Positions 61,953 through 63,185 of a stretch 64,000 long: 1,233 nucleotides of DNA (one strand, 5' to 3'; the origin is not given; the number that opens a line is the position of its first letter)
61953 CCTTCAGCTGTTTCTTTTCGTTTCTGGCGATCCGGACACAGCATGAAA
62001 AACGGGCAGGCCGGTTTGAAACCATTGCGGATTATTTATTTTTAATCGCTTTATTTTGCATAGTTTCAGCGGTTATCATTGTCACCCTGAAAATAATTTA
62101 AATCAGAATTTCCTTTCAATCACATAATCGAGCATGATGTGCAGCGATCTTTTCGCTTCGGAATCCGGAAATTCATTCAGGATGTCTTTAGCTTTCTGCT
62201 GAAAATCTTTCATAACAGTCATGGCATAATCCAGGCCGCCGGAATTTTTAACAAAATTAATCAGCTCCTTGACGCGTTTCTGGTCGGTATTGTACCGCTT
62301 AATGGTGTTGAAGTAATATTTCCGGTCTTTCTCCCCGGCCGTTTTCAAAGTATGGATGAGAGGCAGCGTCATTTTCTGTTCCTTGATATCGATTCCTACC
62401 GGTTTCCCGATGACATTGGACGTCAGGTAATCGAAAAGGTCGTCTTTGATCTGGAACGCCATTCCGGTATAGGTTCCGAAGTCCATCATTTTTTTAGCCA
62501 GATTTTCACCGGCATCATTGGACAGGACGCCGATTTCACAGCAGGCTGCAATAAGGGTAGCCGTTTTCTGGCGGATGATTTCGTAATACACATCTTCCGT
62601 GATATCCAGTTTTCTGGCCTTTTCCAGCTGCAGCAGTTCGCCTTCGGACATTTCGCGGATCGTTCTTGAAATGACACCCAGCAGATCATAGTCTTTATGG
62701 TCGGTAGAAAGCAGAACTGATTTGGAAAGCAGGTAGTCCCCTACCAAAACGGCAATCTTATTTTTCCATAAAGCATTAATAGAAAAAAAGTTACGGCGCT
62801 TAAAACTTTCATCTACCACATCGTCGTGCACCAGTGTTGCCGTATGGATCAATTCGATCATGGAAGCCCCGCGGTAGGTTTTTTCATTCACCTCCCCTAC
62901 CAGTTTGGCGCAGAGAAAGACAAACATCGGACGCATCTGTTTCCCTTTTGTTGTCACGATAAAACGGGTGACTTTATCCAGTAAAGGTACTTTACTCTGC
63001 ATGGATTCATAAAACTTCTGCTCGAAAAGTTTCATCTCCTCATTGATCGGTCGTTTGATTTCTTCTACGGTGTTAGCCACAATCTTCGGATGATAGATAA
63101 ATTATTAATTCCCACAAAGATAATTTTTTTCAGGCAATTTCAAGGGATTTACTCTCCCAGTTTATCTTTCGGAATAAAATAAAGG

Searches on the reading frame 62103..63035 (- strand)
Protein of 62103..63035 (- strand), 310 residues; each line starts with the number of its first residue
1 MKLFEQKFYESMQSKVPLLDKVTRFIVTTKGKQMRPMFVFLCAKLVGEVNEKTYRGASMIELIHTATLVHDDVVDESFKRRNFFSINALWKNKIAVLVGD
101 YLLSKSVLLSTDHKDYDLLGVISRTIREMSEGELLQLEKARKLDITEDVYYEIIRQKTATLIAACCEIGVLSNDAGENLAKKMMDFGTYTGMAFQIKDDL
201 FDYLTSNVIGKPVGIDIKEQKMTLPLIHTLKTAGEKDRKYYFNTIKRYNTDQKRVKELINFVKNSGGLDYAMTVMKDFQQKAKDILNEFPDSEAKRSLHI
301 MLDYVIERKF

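Call 77: search_protein_families(library=pfam, proteins=[window:62103-63035:-])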
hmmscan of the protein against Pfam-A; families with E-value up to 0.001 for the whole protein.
window:62103-63035:- (310 aa): 1 family
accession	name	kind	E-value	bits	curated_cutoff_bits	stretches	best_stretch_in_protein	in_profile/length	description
PF00348.22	polyprenyl_synt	-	5.8e-65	219.4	27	1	17-260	2-249/251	Polyprenyl synthetase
